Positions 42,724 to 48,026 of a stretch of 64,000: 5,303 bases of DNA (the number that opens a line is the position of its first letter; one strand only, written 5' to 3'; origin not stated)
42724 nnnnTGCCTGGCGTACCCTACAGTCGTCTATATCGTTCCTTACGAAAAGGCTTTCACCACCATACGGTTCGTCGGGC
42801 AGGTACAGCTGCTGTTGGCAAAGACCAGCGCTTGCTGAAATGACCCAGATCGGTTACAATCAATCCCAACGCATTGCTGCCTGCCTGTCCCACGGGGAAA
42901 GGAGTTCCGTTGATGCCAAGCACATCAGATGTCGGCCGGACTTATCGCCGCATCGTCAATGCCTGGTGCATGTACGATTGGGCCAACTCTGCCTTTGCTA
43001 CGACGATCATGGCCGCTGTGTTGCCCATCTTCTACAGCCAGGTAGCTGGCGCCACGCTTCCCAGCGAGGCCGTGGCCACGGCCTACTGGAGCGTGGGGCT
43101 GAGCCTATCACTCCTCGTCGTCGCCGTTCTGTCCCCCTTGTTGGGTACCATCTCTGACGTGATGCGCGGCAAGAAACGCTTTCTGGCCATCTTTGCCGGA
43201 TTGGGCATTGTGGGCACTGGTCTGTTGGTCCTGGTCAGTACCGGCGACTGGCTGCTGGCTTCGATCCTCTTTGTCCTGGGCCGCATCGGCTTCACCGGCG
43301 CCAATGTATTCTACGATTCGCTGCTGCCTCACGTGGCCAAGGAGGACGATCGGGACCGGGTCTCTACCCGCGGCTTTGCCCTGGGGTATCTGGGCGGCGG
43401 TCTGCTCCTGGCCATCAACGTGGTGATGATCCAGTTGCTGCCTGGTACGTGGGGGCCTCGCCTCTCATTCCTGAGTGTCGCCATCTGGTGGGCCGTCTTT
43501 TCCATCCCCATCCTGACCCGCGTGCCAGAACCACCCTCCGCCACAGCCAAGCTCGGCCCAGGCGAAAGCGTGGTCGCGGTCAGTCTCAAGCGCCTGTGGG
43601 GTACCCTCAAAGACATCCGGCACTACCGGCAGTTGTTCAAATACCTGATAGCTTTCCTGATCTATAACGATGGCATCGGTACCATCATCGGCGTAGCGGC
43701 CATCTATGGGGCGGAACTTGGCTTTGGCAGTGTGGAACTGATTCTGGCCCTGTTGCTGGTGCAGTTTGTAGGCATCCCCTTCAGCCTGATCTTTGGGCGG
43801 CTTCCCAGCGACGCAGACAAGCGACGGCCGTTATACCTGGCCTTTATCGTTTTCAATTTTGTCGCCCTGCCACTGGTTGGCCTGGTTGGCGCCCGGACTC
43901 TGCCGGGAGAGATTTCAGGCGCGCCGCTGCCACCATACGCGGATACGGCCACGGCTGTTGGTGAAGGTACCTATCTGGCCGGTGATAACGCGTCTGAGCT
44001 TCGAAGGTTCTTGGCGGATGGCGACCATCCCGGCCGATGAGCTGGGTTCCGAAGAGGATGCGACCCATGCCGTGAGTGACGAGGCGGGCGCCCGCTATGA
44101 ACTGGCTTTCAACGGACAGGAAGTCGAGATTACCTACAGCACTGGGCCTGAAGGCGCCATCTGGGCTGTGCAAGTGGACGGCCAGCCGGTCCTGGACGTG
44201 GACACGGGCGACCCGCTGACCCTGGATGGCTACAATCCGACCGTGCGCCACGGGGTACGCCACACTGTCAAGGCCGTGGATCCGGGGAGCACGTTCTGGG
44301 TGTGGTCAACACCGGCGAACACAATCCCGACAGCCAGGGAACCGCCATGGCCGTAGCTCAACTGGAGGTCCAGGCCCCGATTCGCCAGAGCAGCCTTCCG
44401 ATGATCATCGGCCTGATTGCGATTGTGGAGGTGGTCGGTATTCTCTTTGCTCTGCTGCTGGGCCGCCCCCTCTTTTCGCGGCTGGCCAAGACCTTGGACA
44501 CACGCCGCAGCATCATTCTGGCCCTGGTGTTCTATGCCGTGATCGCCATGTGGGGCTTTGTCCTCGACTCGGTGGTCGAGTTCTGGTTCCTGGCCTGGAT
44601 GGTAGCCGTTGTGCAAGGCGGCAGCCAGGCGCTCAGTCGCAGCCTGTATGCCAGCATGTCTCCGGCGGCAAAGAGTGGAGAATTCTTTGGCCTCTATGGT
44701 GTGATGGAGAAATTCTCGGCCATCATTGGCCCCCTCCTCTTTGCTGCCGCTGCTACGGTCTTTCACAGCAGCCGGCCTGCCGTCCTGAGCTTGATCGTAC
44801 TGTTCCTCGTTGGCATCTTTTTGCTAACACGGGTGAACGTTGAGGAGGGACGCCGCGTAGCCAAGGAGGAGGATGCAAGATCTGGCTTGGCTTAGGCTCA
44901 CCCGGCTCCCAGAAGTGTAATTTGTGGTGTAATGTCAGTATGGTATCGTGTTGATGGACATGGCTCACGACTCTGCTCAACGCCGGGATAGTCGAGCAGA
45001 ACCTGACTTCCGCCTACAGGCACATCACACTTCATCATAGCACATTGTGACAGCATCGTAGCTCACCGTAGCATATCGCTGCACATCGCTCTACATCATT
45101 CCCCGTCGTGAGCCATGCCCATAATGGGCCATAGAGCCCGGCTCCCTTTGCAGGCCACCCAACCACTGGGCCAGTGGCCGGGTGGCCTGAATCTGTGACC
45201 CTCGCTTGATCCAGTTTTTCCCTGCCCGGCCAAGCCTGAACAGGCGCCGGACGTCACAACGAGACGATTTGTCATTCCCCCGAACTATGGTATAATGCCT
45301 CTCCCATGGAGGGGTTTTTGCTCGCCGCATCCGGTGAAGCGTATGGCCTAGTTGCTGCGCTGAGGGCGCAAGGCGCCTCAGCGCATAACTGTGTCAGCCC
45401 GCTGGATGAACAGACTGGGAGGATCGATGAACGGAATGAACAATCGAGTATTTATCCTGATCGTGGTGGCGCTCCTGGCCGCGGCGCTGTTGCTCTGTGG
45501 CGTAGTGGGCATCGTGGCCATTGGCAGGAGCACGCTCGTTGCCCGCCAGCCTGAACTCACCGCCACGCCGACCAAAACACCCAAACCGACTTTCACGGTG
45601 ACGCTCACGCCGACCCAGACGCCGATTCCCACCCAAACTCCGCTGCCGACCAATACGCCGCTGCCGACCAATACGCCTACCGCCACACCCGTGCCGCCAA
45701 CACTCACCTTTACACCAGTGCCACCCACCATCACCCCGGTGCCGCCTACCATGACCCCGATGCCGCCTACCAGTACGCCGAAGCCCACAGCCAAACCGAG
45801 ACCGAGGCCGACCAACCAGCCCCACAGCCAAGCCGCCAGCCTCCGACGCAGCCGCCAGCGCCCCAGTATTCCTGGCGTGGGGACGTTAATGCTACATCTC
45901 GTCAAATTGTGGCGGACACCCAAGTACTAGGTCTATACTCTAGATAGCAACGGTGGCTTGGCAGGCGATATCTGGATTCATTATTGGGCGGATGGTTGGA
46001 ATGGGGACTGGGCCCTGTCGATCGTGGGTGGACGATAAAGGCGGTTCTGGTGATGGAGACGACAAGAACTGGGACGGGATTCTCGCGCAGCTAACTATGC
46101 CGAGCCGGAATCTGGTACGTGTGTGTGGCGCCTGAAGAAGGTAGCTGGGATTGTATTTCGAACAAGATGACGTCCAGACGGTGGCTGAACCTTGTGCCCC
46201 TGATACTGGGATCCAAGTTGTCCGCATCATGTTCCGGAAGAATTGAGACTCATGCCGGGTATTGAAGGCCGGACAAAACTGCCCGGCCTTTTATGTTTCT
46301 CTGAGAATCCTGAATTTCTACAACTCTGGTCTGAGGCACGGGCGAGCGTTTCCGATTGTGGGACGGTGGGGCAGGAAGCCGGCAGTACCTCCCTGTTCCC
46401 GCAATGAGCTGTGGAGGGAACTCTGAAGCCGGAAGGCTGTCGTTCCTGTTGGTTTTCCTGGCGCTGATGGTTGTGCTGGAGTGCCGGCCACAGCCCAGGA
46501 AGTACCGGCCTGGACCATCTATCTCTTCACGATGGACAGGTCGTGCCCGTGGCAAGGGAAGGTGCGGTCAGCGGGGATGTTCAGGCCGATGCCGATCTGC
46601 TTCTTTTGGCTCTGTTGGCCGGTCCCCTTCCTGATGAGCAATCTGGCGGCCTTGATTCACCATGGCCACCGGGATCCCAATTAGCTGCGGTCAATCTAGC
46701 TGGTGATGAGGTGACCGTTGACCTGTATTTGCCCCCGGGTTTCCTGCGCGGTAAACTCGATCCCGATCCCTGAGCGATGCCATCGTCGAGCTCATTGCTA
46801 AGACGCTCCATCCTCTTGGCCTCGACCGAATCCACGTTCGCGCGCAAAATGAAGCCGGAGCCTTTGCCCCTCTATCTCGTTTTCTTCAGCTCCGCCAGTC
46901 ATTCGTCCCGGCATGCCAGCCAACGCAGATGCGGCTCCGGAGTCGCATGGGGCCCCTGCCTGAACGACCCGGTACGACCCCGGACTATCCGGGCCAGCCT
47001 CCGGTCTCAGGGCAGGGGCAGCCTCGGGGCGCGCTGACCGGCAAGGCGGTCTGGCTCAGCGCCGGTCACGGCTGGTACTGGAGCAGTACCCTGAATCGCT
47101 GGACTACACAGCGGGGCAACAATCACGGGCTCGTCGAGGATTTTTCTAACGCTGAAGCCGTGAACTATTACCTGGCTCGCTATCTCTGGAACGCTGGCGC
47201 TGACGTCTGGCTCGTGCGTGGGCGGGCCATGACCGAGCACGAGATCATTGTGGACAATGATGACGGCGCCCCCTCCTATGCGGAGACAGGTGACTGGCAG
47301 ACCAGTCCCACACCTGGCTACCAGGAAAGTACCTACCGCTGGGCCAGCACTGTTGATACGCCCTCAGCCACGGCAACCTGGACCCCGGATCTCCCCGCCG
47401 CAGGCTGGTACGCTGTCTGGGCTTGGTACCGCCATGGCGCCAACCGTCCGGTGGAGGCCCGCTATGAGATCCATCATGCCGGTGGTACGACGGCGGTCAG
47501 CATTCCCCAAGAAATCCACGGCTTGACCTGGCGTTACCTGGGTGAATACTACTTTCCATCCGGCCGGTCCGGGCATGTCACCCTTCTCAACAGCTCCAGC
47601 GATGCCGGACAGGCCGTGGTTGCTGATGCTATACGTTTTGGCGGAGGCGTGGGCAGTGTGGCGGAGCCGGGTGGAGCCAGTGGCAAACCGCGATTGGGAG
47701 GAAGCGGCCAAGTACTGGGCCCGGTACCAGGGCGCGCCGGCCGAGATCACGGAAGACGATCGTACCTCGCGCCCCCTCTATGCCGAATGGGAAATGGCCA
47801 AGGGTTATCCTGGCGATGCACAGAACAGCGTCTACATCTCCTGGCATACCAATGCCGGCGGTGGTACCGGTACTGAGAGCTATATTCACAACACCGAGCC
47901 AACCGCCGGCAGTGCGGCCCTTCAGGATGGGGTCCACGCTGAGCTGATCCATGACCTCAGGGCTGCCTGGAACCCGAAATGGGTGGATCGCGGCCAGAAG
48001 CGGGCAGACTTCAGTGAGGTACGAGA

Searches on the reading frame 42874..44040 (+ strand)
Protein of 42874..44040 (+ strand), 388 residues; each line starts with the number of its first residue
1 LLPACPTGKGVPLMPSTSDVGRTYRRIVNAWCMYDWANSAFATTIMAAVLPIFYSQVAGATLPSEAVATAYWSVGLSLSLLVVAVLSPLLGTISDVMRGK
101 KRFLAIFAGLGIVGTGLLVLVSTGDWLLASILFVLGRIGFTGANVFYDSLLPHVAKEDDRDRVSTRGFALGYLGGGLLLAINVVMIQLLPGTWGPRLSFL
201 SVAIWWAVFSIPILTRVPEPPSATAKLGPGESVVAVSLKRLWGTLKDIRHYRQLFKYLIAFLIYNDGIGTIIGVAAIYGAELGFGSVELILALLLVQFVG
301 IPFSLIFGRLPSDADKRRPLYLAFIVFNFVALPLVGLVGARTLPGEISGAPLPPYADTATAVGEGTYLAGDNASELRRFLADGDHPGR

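Call 38: search_protein_families(library=pfam, proteins=[window:42874-44040:+], max_evalue=0.001)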
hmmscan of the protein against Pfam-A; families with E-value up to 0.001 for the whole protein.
window:42874-44040:+ (388 aa): 3 families
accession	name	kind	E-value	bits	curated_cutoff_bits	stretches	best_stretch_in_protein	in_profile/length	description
PF11700.14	ATG22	-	7.3e-49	167.2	24.1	2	158-341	188-375/482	Vacuole effluxer Atg22 like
PF07690.21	MFS_1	-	4.7e-16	59.1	33.4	2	23-177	198-345/347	Major Facilitator Superfamily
PF13347.12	MFS_2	-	4.8e-06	25.8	27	1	41-205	11-177/427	MFS/sugar transport protein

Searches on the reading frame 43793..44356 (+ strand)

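Call 38: search_protein_families(library=pfam, proteins=[window:43793-44356:+], max_evalue=0.001)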
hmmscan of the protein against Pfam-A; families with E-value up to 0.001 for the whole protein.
window:43793-44356:+ (187 aa): 1 family
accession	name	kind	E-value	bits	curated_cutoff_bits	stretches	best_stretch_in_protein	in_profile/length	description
PF21139.3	BT_MCC_alpha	-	0.00025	21.9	31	1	98-174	38-107/118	Methylcrotonyl-CoA carboxylase, alpha-subunit, BT domain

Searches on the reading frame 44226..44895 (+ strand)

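Call 38: search_protein_families(library=pfam, proteins=[window:44226-44843:+, window:44302-44895:+], max_evalue=0.001)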
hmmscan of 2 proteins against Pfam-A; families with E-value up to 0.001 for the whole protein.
window:44226-44843:+ (205 aa): 0 families

window:44302-44895:+ (197 aa): 2 families
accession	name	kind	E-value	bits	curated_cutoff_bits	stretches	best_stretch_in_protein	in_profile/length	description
PF11700.14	ATG22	-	3.7e-27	95.6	24.1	1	25-187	316-481/482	Vacuole effluxer Atg22 like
PF07690.21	MFS_1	-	2.9e-11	43.4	33.4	1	47-193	41-189/347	Major Facilitator Superfamily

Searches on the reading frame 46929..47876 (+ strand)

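Call 38: search_protein_families(library=pfam, proteins=[window:46929-47876:+], max_evalue=0.001)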
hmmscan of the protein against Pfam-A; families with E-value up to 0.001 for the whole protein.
window:46929-47876:+ (315 aa): 1 family
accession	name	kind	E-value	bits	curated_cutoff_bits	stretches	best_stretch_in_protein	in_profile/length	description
PF25275.1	Golvesin_C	-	5e-32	111.2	31.6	1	106-237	1-130/132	Golvesin C-terminal domain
